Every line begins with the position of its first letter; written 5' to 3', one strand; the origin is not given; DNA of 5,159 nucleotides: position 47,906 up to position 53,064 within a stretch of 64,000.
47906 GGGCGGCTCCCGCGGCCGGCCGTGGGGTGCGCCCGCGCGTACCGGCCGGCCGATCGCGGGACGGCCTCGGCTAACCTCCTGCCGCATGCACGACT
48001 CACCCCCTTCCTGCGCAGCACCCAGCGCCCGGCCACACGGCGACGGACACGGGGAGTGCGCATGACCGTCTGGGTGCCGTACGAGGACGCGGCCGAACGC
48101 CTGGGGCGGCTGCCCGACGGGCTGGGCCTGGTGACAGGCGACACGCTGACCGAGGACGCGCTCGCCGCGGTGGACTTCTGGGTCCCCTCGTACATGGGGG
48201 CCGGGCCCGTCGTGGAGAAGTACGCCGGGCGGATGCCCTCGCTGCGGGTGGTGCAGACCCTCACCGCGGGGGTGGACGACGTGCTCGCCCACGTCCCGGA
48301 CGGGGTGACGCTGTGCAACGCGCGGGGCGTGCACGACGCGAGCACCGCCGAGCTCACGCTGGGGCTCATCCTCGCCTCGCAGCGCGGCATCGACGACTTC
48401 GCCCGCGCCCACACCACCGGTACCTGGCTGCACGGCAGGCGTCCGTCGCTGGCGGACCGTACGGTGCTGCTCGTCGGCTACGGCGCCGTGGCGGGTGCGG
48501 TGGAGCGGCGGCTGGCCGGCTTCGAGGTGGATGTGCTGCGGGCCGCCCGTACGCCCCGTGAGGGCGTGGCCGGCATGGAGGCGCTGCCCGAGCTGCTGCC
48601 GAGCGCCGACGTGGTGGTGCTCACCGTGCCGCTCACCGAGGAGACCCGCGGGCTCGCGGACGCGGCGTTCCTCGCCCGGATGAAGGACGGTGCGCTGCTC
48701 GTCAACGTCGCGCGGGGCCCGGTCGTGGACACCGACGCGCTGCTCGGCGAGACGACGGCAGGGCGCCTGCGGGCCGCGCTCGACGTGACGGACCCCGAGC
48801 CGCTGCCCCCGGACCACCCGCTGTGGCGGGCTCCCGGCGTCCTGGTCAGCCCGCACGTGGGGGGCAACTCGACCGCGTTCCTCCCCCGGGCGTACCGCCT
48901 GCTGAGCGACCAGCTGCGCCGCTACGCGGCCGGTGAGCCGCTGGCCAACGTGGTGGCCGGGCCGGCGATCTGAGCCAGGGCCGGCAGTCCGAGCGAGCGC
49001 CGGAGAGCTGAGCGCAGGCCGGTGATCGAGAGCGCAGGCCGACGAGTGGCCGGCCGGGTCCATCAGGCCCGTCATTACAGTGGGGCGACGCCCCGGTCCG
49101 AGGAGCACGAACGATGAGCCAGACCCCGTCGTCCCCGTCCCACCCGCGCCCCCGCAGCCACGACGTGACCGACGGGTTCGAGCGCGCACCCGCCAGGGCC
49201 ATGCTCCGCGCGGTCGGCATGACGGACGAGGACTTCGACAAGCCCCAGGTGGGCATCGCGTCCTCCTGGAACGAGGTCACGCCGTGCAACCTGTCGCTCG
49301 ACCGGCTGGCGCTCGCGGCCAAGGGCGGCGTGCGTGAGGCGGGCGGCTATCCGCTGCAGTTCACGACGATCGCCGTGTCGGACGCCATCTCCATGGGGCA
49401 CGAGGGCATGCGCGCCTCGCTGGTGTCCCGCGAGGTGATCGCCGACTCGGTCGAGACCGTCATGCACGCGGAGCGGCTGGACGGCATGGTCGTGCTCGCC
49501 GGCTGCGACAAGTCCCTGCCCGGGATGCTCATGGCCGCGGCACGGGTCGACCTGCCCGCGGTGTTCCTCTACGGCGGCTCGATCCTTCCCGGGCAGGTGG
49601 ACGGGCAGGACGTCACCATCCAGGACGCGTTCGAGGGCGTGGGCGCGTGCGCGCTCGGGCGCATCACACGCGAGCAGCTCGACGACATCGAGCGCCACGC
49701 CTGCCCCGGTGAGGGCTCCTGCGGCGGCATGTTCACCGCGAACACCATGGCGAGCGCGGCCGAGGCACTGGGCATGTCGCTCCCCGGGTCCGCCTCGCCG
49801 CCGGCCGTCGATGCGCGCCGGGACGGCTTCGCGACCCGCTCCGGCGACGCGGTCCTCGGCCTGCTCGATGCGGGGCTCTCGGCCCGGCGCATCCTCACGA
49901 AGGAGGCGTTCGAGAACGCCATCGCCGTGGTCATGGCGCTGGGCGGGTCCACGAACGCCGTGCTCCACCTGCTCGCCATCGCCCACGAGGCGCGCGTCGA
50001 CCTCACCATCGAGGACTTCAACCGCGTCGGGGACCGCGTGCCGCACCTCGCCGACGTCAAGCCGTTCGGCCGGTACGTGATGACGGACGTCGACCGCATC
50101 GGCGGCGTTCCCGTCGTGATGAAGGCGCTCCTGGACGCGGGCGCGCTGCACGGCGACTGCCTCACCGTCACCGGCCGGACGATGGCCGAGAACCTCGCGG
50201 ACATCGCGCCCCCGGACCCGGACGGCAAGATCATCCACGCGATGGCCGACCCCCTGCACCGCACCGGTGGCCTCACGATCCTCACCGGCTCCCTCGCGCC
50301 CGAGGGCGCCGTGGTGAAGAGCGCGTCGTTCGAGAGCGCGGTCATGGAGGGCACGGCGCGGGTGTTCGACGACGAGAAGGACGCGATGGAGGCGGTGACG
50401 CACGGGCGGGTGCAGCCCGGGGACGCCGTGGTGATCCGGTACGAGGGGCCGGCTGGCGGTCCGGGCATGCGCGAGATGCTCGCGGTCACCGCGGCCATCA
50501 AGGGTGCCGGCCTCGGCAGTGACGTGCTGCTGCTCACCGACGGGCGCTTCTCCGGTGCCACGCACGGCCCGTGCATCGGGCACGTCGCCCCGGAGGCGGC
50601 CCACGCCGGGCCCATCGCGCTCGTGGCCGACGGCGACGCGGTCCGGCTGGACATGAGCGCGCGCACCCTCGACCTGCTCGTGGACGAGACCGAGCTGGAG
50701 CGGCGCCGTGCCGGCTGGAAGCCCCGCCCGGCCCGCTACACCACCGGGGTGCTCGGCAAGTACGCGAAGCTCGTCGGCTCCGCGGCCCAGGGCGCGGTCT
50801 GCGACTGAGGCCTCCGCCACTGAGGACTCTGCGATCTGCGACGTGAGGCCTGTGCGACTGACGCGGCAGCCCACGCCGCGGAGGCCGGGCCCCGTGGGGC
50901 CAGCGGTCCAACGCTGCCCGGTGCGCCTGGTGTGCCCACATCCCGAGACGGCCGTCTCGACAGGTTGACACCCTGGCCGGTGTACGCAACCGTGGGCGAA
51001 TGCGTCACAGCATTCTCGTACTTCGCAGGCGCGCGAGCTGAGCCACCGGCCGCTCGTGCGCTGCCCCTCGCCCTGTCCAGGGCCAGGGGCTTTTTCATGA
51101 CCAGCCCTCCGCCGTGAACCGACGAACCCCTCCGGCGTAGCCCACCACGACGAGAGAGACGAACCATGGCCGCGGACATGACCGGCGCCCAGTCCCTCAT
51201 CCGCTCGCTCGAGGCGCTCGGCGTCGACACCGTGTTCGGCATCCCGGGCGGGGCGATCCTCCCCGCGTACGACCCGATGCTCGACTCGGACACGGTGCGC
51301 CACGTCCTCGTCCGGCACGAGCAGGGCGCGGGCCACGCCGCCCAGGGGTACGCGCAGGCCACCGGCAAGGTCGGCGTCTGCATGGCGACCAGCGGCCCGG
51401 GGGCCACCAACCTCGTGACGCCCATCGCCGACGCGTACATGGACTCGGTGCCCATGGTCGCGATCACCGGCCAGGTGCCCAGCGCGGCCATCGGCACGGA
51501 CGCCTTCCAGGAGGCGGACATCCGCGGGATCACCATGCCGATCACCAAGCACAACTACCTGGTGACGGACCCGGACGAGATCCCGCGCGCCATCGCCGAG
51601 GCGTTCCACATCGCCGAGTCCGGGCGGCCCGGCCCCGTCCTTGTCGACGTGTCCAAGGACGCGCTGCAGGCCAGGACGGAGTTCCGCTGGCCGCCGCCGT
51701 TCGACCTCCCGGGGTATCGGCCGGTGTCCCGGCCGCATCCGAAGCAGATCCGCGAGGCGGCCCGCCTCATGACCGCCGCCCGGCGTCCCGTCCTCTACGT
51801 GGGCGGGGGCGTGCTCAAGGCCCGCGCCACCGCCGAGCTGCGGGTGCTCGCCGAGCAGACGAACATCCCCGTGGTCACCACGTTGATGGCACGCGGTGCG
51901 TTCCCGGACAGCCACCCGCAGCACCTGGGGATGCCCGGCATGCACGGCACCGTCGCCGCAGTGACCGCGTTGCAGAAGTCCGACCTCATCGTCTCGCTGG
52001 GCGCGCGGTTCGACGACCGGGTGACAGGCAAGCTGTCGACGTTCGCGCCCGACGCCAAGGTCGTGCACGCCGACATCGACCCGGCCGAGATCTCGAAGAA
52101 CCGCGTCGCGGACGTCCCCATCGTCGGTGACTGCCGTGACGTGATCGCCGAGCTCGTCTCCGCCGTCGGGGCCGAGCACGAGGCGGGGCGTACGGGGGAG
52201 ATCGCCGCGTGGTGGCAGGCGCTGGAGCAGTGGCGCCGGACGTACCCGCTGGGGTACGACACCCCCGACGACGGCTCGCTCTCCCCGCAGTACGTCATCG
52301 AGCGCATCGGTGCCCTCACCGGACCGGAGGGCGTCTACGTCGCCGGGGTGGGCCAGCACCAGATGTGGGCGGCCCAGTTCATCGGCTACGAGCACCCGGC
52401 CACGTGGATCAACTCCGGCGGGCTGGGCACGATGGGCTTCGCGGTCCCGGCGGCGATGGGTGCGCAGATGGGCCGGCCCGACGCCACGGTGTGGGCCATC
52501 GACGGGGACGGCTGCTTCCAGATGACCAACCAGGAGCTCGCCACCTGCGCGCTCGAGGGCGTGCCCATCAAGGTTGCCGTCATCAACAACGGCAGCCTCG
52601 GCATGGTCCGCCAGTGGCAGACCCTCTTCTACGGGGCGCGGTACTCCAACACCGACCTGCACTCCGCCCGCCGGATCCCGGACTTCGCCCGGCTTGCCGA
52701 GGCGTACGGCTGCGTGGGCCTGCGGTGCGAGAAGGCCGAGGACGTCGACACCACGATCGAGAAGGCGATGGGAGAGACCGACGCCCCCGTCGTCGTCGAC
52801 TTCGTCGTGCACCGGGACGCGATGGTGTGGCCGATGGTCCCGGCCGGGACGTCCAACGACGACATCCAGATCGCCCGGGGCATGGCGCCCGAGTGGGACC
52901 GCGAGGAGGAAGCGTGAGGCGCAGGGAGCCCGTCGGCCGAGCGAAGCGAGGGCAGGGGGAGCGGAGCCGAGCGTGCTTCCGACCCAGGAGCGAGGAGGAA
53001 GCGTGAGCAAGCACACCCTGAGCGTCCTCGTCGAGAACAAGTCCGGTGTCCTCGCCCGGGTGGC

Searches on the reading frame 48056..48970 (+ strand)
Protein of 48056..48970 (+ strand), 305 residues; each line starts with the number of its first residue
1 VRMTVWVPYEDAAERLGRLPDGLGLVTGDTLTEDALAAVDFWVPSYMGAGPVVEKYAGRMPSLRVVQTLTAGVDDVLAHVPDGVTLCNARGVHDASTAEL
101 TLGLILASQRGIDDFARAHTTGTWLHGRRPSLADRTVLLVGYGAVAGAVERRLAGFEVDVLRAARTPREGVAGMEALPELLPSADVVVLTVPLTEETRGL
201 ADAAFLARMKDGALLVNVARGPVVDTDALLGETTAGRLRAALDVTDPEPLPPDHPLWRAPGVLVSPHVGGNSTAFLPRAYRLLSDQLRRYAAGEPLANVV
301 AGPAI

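Call 114: search_protein_families(library=pfam, proteins=[window:48056-48970:+], max_evalue=0.000001)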
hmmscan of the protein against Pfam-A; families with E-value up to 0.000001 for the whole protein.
window:48056-48970:+ (305 aa): 2 families
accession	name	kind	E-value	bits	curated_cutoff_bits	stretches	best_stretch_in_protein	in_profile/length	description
PF02826.25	2-Hacid_dh_C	-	3e-45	154.2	25.1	1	102-269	1-178/178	D-isomer specific 2-hydroxyacid dehydrogenase, NAD binding domain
PF00389.36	2-Hacid_dh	-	4.3e-07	30.1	24.6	1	51-300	50-133/134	D-isomer specific 2-hydroxyacid dehydrogenase, catalytic domain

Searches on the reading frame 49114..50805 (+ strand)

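Call 114: search_protein_families(library=pfam, proteins=[window:49114-50805:+], max_evalue=0.000001)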
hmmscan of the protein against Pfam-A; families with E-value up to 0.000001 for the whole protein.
window:49114-50805:+ (564 aa): 2 families
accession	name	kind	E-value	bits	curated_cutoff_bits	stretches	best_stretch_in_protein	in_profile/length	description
PF00920.27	ILVD_EDD_N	-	1.8e-134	448.3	27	1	43-360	1-316/316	Dihydroxy-acid/6-phosphogluconate dehydratase N-terminal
PF24877.1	ILV_EDD_C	-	3.3e-73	245.6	27.7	1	372-561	1-191/191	Dihydroxy-acid/6-phosphogluconate dehydratase C-terminal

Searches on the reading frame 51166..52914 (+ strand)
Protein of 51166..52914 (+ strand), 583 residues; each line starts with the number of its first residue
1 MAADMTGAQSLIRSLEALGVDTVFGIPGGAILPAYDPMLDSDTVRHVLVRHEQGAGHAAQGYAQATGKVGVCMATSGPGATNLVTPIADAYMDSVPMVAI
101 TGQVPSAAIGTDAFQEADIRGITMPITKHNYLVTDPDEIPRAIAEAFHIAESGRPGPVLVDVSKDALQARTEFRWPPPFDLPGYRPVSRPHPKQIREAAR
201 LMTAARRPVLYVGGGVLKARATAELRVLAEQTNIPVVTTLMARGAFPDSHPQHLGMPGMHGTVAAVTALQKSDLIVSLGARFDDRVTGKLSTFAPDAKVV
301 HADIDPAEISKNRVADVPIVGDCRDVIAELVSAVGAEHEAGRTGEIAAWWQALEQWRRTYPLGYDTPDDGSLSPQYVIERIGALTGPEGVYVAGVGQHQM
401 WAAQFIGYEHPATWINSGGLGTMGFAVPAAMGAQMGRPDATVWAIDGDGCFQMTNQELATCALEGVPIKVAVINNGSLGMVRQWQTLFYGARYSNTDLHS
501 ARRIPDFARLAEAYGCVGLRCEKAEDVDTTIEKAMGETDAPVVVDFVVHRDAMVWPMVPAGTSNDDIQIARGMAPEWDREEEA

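Call 114: search_protein_families(library=pfam, proteins=[window:51166-52914:+], max_evalue=0.000001)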
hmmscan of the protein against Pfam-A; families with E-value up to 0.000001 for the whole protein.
window:51166-52914:+ (583 aa): 3 families
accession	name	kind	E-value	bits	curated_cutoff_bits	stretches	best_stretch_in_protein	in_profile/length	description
PF02775.26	TPP_enzyme_C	-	1.7e-55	187.4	21.9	1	394-546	1-151/151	Thiamine pyrophosphate enzyme, C-terminal TPP binding domain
PF00205.28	TPP_enzyme_M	-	5.5e-51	172.3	30.4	1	195-330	1-137/137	Thiamine pyrophosphate enzyme, central domain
PF02776.23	TPP_enzyme_N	-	2e-42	144.1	26.8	1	5-119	1-116/119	Thiamine pyrophosphate enzyme, N-terminal TPP binding domain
